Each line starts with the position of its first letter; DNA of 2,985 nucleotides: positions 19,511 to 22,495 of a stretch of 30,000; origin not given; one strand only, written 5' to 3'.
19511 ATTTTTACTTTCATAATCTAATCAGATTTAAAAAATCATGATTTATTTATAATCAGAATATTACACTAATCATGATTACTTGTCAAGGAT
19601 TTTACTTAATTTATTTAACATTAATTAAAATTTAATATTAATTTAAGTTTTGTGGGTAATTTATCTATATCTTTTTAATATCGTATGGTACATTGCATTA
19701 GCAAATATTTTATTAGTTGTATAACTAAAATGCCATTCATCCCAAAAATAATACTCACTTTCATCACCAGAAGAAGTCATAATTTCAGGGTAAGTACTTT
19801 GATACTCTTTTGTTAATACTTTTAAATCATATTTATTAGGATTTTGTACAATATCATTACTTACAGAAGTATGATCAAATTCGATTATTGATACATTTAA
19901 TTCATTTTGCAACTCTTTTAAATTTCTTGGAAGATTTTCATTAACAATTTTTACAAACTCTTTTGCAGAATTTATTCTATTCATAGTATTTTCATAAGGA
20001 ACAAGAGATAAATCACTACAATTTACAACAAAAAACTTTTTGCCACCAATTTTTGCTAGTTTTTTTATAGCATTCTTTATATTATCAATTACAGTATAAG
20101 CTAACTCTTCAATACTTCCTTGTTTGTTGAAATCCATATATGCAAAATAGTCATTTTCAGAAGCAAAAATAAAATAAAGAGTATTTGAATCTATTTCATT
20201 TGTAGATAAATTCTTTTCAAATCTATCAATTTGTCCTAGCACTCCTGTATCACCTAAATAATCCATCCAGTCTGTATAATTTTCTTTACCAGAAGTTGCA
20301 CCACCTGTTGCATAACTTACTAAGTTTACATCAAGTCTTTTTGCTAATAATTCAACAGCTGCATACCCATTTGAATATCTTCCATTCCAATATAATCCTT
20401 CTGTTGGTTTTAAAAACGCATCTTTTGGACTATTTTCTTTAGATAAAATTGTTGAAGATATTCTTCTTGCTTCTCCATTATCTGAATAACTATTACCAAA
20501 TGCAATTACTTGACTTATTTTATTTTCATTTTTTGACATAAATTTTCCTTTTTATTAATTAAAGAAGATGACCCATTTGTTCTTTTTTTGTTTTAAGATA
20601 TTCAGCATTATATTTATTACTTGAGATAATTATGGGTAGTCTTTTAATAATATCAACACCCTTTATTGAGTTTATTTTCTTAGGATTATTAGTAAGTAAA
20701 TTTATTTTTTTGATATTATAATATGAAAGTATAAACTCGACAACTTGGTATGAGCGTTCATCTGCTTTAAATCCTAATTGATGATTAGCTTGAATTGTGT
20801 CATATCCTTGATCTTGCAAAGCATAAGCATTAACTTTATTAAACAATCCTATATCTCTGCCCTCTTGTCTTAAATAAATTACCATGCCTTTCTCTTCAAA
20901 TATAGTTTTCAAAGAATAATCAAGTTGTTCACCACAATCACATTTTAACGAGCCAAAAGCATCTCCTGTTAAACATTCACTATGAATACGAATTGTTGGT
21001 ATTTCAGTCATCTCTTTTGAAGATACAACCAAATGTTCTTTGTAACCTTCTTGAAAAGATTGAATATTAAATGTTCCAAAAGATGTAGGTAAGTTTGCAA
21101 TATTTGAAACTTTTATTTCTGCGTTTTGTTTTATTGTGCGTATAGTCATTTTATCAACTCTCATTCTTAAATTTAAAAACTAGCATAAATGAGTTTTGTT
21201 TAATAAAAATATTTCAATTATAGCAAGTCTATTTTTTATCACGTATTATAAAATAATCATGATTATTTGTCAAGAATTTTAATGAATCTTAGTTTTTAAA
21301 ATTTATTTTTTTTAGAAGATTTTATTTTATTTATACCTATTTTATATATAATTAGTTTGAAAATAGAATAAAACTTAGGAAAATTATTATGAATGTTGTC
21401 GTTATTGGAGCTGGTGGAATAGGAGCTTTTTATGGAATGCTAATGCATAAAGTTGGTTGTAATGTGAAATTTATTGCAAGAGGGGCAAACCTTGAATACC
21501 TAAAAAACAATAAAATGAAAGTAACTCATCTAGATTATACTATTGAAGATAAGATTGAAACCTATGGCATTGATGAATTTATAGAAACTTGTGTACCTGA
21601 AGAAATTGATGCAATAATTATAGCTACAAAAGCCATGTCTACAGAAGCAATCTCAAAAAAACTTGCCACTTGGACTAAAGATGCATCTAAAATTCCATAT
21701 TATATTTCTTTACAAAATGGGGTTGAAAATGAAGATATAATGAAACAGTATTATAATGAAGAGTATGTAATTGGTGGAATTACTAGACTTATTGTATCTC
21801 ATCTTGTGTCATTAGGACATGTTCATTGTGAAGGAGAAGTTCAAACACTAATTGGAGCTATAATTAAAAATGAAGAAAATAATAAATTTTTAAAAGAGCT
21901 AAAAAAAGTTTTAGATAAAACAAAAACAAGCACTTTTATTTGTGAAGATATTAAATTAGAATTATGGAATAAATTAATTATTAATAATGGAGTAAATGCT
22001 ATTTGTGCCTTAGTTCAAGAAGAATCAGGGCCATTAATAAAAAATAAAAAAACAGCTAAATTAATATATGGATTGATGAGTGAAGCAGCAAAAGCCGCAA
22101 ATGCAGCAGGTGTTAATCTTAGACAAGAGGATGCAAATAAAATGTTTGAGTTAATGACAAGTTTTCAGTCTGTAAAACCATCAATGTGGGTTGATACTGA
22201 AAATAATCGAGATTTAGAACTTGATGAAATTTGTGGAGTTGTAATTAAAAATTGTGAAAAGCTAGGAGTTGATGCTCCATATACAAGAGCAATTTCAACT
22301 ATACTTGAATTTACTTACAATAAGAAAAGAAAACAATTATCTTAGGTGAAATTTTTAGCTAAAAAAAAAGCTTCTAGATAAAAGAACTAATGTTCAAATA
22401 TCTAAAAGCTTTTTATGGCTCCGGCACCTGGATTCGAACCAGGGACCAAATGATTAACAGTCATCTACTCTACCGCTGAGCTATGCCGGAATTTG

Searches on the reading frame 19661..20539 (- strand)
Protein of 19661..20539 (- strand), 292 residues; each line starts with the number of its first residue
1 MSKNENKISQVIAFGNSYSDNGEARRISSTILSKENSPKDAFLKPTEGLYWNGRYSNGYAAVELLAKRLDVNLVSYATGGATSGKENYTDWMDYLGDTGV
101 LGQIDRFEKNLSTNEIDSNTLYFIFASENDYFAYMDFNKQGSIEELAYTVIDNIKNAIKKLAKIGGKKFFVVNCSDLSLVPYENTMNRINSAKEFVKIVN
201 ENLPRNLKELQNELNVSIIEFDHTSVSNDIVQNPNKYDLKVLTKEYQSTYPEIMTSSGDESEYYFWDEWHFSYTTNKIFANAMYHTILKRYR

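Call 6: search_protein_families(library=ncbifam, proteins=[window:19661-20539:-])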
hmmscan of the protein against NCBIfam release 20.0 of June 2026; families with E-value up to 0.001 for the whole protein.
window:19661-20539:- (292 aa): 4 families
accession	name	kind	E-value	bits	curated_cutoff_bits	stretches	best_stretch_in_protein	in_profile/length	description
NF045906.1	LysophlipPlaALeg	equivalog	4e-21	75.5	450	1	6-245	19-242/305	GDSL family lysophospholipase PlaA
NF045907.1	LplActasePlaCLeg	equivalog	4.2e-12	45.6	700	1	111-242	202-337/429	lysophospholipase/glycerophospholipid:cholesterol acyltransferase PlaC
NF011908.0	PRK15381.1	equivalog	1.6e-07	30.5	444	1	39-219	162-328/408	type III secretion system effector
NF041609.1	esterase_EstP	equivalog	0.00014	20.4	1000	1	113-242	152-272/642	esterase EstP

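Call 16: search_protein_families(library=pfam, proteins=[window:19661-20539:-])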
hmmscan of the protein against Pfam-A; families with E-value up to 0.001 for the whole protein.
window:19661-20539:- (292 aa): 1 family
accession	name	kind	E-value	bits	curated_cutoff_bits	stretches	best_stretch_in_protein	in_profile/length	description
PF00657.28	Lipase_GDSL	-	2.7e-18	67.3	23.6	1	11-282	1-207/208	GDSL-like Lipase/Acylhydrolase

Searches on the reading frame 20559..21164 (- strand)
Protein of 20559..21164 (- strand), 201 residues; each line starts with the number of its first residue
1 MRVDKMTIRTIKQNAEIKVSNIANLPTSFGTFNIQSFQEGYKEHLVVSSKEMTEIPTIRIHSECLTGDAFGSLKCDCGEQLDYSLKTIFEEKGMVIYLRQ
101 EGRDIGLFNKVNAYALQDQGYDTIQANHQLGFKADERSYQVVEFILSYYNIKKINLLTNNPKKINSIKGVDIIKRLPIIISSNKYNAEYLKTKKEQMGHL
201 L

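Call 6: search_protein_families(library=ncbifam, proteins=[window:20559-21164:-])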
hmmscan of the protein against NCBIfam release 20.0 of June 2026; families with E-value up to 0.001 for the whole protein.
window:20559-21164:- (201 aa): 8 families
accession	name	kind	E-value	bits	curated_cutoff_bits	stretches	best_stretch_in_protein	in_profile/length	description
NF001591.0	PRK00393.1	subfamily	7.1e-78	260.6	148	1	16-201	3-194/199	GTP cyclohydrolase II RibA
TIGR00505.1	ribA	equivalog_domain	1e-72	243.7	205.85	1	20-201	3-191/191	GTP cyclohydrolase II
NF006805.0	PRK09318.1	equivalog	1.2e-67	228.6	486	1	5-201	180-380/387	bifunctional 3,4-dihydroxy-2-butanone-4-phosphate synthase/GTP cyclohydrolase II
NF006806.0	PRK09319.1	equivalog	6.1e-66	223.2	764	1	14-201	213-409/561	bifunctional 3,4-dihydroxy-2-butanone-4-phosphate synthase/GTP cyclohydrolase II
NF006803.0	PRK09311.1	equivalog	1.7e-60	204.9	569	1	12-201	207-404/417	bifunctional 3,4-dihydroxy-2-butanone-4-phosphate synthase/GTP cyclohydrolase II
NF006456.0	PRK08815.1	equivalog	2.3e-49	168.6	464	1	45-201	206-365/376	GTP cyclohydrolase II RibA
NF005536.0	PRK07198.1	equivalog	2e-08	33.5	403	1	57-178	241-376/419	GTP cyclohydrolase II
NF010626.1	PRK14019.1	equivalog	2.4e-06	26.8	513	1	20-172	206-355/364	bifunctional 3,4-dihydroxy-2-butanone-4-phosphate synthase/GTP cyclohydrolase II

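Call 71: list_cluster_members(proteins=[P0001, P0105, window:20559-21164:-])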
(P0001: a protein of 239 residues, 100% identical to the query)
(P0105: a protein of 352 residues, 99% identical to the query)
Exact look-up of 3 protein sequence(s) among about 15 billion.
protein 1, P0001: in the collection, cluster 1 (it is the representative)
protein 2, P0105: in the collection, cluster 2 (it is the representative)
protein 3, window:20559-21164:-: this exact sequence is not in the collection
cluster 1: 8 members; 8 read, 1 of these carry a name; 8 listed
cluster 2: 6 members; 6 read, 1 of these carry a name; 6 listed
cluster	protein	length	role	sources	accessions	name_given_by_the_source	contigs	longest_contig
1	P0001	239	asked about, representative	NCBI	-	-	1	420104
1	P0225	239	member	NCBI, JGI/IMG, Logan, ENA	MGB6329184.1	MAG: TetR/AcrR family transcriptional regulator [Halarcobacter sp.]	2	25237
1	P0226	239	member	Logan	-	-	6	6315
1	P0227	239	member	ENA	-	-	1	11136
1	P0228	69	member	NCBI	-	-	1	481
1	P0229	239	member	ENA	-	-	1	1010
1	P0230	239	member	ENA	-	-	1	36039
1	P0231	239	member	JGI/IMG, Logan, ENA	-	-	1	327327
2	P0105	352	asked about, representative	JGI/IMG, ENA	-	-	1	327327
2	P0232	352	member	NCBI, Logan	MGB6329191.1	MAG: bifunctional 3,4-dihydroxy-2-butanone 4-phosphate synthase/GTP cyclohydrolase II ...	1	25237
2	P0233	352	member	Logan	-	-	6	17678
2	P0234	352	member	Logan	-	-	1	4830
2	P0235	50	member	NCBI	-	-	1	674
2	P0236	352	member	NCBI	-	-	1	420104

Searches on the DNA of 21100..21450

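Call 8: search_rna_families(source=window, start=21100, end=21450, threshold=evalue, max_evalue=10)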
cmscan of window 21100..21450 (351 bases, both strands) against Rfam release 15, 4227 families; matches with E-value up to 10: 2.
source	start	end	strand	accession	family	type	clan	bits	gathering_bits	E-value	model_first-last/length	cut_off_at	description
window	21152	21182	-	RF01624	ceN27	Gene; snRNA; snoRNA; CD-box;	-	14.6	38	9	1-80/80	no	Nematode snoRNA ceN27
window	21188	21218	-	RF02823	LPR69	Gene; sRNA;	-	13.7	40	2.6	1-82/82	no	Legionella RNA 69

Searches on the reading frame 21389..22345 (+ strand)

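Call 6: search_protein_families(library=ncbifam, proteins=[window:21389-22345:+])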
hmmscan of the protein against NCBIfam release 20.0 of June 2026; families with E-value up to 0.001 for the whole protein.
window:21389-22345:+ (318 aa): 15 families
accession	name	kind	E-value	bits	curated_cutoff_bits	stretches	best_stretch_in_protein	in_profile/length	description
TIGR00745.1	apbA_panE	subfamily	1.8e-54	185.1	141.35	1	2-307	1-299/305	2-dehydropantoate 2-reductase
NF005091.0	PRK06522.2-2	equivalog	2.2e-47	161.7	252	1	1-311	2-298/302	2-dehydropantoate 2-reductase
NF004887.0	PRK06249.1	equivalog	8.2e-45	153.4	360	1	2-314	7-315/316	putative 2-dehydropantoate 2-reductase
NF005088.0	PRK06522.1-2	subfamily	3.2e-36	125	371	1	1-306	1-298/308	2-dehydropantoate 2-reductase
NF005092.1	PRK06522.2-3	equivalog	1.1e-33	116.7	500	1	1-305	1-290/296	2-dehydropantoate 2-reductase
NF005094.0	PRK06522.2-5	equivalog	2.2e-32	112.6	382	1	1-314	1-305/307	2-dehydropantoate 2-reductase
NF005089.0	PRK06522.1-4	subfamily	4.5e-32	111.7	223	1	1-311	1-319/326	2-dehydropantoate 2-reductase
NF006083.0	PRK08229.1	equivalog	8e-30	103.9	371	1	2-309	4-316/341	2-dehydropantoate 2-reductase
NF009542.0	PRK12921.1-4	equivalog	3.3e-21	75.8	288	1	1-307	2-280/286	oxidoreductase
NF005093.0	PRK06522.2-4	equivalog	3.1e-20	72.7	308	1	1-314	4-301/304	2-dehydropantoate 2-reductase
NF005087.0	PRK06522.1-1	equivalog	4.2e-18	65.5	351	1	1-301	1-280/296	2-dehydropantoate 2-reductase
NF004311.0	PRK05708.1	equivalog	1.3e-16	60.3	378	1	3-307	5-294/305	putative 2-dehydropantoate 2-reductase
NF009541.0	PRK12921.1-1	equivalog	2.3e-16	60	338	1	2-306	7-289/297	oxidoreductase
NF009543.0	PRK12921.1-5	equivalog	1e-12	47.9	339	1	1-291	1-284/305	oxidoreductase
NF005090.0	PRK06522.2-1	equivalog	1.4e-12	47.5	496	1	1-291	3-274/296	2-dehydropantoate 2-reductase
